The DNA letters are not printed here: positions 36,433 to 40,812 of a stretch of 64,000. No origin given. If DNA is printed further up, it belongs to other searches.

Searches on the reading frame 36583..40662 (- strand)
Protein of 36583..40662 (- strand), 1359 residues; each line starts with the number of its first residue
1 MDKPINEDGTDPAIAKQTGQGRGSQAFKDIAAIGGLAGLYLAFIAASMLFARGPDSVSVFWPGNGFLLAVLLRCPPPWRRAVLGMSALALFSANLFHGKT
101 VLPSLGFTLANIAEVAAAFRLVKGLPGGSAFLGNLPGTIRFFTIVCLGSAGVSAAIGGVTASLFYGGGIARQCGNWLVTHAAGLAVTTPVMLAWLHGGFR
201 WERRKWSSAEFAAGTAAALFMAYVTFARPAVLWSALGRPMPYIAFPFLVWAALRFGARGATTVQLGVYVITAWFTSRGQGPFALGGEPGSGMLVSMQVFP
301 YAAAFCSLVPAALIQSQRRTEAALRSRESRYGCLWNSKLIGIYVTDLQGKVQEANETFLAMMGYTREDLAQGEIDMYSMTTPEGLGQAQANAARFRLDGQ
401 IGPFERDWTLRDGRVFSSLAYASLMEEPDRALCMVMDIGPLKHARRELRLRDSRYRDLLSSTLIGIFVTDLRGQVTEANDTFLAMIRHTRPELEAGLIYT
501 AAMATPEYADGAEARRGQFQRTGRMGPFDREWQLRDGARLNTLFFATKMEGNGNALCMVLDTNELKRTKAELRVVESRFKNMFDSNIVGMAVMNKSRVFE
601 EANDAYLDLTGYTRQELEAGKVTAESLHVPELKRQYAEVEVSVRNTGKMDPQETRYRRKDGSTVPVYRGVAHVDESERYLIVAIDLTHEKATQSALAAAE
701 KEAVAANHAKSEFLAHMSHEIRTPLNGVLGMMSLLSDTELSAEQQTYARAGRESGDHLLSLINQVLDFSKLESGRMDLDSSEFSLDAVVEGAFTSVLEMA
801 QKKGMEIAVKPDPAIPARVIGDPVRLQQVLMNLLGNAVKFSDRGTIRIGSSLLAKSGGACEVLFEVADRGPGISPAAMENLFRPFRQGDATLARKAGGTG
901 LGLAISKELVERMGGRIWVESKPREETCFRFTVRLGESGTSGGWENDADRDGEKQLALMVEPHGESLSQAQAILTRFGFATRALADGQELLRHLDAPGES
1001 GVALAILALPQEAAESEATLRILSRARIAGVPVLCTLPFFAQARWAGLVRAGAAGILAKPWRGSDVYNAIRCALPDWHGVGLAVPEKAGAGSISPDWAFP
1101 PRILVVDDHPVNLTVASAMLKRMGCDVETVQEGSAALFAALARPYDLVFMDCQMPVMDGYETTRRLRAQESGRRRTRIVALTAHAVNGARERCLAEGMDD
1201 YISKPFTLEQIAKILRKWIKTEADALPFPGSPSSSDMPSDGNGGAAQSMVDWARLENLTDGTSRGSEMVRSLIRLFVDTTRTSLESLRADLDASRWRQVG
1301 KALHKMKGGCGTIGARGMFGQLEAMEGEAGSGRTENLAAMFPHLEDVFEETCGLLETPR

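Call 7: search_protein_families(library=pfam, proteins=[window:36583-40662:-], max_evalue=1)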
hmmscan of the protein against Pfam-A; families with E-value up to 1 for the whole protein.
window:36583-40662:- (1359 aa): 13 families
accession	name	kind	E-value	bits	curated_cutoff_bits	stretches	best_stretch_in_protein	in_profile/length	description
PF00072.30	Response_reg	-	5.2e-30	104.3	30.2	1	1103-1215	1-110/111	Response regulator receiver domain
PF02518.31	HATPase_c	-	1e-28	100.5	26.4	1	821-935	1-109/111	Histidine kinase-, DNA gyrase B-, and HSP90-like ATPase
PF05231.19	MASE1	-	3.3e-27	95.8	29.8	1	36-318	5-299/299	MASE1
PF00512.31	HisKA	-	1.6e-20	73.4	26.9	1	709-774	1-66/66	His Kinase A (phospho-acceptor) domain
PF13188.13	PAS_8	-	4.3e-17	61.8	21.8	3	454-496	2-44/65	PAS domain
PF13426.13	PAS_9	-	8.8e-16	58.5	27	3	589-687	3-102/103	PAS domain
PF00989.32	PAS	-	1.1e-13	51.6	22.6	3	578-667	2-90/113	PAS fold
PF08447.18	PAS_3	-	4e-11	43.5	25.6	2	601-671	3-73/89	PAS fold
PF01627.28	Hpt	-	6.4e-09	36.4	24.6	1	1272-1346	2-76/84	Hpt domain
PF08448.16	PAS_4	-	2e-05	25.2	23.1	0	341-370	7-36/110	PAS fold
PF12860.13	PAS_7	-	0.03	14.9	27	0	589-664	7-88/115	PAS fold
PF24896.1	Receiver_CRE1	-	0.08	13.6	27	1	1103-1140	9-46/136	AHK4/CRE1/WOL first receiver domain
PF23198.2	PDE8A_N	-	0.16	12.3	29.6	1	1121-1189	31-99/147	PDE8A-like, N-terminal domain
